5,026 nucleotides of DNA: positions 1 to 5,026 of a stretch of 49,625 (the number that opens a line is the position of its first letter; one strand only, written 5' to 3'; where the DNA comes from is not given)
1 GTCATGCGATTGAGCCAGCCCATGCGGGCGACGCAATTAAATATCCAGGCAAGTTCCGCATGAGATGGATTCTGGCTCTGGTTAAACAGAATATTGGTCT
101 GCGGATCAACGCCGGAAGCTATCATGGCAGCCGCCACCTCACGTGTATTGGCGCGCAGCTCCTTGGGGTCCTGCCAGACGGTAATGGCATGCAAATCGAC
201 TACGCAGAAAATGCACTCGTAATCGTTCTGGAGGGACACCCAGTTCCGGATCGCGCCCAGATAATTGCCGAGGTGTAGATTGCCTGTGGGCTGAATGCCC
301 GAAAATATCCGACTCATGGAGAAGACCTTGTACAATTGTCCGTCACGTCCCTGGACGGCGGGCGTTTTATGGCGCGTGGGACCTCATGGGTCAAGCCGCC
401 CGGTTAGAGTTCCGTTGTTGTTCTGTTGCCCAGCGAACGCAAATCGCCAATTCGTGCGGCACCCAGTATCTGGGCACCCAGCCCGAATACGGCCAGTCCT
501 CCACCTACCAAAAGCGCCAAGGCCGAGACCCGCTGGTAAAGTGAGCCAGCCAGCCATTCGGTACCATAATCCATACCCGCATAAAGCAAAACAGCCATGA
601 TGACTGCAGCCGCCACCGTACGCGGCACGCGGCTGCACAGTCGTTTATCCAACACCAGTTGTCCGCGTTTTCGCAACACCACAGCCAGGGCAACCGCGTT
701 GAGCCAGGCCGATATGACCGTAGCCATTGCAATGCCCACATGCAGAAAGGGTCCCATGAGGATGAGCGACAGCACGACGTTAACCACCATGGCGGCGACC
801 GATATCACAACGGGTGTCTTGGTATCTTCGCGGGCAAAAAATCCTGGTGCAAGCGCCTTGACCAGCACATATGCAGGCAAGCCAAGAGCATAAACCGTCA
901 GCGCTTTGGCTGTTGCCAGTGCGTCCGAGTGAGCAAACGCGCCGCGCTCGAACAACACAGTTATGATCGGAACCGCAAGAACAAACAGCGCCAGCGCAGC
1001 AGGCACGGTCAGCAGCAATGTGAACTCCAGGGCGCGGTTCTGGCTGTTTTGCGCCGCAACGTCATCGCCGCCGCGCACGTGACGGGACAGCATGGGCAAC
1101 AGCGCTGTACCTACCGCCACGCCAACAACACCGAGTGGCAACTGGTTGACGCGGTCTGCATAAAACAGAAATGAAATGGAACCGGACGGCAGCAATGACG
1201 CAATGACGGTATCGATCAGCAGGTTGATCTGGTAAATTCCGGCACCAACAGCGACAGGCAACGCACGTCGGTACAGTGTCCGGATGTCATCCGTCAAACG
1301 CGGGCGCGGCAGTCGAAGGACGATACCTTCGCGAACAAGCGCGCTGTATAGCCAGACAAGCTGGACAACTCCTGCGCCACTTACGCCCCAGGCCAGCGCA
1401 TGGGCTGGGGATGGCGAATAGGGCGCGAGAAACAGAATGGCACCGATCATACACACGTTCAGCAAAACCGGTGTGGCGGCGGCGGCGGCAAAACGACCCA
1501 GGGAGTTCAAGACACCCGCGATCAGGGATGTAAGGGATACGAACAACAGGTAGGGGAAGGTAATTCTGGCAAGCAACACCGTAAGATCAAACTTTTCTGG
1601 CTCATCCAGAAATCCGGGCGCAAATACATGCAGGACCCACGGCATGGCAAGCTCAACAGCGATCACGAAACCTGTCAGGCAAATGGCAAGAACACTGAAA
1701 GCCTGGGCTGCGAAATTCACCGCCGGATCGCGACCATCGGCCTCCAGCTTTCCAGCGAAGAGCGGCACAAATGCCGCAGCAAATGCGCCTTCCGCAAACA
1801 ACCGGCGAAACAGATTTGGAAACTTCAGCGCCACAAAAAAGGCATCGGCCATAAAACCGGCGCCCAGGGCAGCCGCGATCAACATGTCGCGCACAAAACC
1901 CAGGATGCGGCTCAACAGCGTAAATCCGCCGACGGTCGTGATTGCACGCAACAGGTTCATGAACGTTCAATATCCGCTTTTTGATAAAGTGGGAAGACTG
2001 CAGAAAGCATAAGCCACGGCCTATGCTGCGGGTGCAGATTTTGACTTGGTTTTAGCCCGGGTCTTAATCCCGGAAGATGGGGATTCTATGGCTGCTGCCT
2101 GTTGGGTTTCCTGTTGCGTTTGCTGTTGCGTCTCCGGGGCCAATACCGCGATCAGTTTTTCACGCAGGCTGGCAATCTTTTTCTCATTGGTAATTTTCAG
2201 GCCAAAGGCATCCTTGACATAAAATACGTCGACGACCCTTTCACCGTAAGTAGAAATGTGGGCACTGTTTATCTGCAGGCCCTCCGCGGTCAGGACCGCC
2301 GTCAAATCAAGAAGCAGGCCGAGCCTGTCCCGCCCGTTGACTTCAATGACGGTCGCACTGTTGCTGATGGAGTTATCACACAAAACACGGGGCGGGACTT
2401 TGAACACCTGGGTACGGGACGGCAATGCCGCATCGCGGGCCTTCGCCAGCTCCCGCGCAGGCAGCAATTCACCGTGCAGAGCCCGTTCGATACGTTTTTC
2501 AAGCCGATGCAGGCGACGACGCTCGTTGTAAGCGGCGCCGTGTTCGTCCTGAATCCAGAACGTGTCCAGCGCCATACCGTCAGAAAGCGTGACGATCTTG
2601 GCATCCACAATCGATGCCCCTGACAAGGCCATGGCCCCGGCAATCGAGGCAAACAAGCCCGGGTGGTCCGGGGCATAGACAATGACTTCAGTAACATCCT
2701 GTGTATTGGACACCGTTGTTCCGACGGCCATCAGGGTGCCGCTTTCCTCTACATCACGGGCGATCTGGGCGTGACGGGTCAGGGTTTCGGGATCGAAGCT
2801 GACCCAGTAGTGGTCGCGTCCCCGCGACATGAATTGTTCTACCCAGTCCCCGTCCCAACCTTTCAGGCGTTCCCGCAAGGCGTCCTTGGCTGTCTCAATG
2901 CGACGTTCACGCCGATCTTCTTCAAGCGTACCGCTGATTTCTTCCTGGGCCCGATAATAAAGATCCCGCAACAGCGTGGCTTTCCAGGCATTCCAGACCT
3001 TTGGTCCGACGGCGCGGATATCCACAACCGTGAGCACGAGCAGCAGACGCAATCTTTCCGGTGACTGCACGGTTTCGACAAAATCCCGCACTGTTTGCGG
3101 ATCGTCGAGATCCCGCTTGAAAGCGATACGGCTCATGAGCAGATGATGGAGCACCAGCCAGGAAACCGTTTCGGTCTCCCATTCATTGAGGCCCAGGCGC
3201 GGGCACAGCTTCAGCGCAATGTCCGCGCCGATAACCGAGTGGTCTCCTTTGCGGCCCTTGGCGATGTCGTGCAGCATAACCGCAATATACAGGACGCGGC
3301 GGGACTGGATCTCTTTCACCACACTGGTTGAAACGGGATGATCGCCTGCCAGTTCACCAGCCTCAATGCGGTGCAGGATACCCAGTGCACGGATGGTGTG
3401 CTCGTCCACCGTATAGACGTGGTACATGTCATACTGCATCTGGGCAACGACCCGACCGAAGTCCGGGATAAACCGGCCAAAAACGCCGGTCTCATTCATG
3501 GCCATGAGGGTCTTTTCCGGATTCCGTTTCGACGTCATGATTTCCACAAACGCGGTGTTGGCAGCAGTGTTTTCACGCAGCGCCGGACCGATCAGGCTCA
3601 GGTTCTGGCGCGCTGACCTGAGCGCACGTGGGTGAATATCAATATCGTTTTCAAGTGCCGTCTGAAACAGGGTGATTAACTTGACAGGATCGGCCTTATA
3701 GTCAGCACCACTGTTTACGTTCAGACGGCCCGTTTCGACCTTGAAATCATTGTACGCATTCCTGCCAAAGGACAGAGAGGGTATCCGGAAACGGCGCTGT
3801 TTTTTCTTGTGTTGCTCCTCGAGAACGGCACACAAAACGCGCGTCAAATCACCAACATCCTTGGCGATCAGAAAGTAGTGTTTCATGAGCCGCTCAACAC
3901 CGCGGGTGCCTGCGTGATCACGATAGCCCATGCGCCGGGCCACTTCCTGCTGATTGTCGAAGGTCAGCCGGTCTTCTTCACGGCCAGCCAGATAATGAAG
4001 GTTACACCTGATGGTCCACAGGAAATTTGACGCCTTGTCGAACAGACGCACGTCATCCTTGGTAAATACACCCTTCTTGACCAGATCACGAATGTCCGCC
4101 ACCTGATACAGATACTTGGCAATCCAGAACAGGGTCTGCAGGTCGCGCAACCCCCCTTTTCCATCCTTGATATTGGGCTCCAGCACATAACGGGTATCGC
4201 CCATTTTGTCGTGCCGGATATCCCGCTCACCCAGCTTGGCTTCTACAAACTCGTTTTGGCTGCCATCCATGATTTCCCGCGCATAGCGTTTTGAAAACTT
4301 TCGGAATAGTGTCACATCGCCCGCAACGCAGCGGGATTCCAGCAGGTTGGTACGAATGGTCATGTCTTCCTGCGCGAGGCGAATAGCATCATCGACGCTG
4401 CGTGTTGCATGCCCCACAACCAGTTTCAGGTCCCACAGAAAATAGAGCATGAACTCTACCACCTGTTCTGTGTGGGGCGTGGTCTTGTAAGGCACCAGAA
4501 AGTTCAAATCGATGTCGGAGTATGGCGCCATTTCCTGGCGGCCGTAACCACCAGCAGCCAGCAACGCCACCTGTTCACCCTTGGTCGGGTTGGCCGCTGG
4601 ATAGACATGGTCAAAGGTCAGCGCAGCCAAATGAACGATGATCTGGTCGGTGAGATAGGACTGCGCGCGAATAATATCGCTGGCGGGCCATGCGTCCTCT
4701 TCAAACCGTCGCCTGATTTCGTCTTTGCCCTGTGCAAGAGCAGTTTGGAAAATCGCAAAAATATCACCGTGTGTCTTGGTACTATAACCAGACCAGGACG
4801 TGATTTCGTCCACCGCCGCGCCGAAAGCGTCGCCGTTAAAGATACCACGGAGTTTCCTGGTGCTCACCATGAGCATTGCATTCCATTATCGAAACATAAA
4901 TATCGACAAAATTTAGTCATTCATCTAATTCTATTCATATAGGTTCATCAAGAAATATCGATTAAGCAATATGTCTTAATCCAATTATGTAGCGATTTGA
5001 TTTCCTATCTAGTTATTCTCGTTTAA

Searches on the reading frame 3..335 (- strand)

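Call 30: search_protein_families(library=pfam, proteins=[window:3-335:-])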
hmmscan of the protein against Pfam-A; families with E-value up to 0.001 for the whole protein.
window:3-335:- (111 aa): 1 family
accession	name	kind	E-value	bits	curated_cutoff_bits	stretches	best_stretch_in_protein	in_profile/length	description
PF00579.31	tRNA-synt_1b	-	3.2e-33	115.7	21.1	1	8-111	6-115/292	tRNA synthetases class I (W and Y)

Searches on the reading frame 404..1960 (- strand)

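Call 30: search_protein_families(library=pfam, proteins=[window:404-1960:-])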
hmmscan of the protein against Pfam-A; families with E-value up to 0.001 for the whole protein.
window:404-1960:- (518 aa): 3 families
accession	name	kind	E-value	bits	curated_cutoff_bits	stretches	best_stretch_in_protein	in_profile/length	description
PF03023.19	MurJ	-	3.6e-124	415.2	27.4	1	28-476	1-447/451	Lipid II flippase MurJ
PF01554.23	MatE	-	1.1e-07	32.2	24.9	1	235-399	1-160/161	MatE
PF13440.11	Polysacc_synt_3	-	3.7e-05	23.6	23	1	139-337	93-284/293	Polysaccharide biosynthesis protein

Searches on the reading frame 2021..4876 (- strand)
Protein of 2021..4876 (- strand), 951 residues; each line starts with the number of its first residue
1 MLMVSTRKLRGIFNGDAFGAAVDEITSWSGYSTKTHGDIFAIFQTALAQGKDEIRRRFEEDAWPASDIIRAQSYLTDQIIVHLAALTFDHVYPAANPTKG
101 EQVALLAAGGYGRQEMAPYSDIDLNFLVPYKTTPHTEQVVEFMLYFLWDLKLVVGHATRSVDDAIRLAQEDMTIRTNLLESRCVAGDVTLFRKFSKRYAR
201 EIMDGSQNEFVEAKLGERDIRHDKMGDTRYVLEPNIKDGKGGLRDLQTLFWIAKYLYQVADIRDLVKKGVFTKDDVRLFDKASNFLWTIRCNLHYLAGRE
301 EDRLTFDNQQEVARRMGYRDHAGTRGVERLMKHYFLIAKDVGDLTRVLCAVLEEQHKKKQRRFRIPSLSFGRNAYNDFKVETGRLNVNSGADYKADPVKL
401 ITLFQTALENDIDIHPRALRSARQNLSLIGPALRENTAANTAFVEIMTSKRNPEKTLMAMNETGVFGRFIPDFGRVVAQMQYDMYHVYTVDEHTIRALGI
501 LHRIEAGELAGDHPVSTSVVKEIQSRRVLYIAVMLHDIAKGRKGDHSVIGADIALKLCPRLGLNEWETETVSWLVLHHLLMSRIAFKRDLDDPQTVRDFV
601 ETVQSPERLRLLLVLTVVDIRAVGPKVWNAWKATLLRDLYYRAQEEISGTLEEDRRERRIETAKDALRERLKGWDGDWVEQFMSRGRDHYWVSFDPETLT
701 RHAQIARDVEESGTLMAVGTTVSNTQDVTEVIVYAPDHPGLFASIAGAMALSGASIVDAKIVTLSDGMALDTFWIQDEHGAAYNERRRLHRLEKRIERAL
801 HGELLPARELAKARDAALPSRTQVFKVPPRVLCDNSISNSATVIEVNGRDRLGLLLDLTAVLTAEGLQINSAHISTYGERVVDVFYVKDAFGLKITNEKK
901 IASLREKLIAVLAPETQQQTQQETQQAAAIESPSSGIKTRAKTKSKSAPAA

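Call 30: search_protein_families(library=pfam, proteins=[window:2021-4876:-])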
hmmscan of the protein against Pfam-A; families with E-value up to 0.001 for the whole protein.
window:2021-4876:- (951 aa): 8 families
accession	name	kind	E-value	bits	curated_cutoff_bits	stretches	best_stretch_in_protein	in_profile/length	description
PF08335.16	GlnD_UR_UTase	-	4.7e-48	163.2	21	1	210-348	2-140/141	GlnD PII-uridylyltransferase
PF01842.31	ACT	-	3e-11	43.3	27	1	842-894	1-55/66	ACT domain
PF01966.28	HD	-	9.9e-10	39.2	22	1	490-591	1-93/116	HD domain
PF13291.12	ACT_4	-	2e-06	28.8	27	0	843-908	8-69/80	ACT domain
PF24931.1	ACT_ACR9_3rd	-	6.5e-06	26.6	27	1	831-909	2-81/98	ACR9-like, ACT-like domain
PF24914.1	ACR10_N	-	9.8e-06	25.3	27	1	839-911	8-78/80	ACT domain-containing protein ACR10, N-terminal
PF13740.12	ACT_6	-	3.8e-05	23.9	23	0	736-770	10-44/76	ACT domain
PF03710.21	GlnE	-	0.0006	19.7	24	0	62-133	83-160/252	Glutamate-ammonia ligase adenylyltransferase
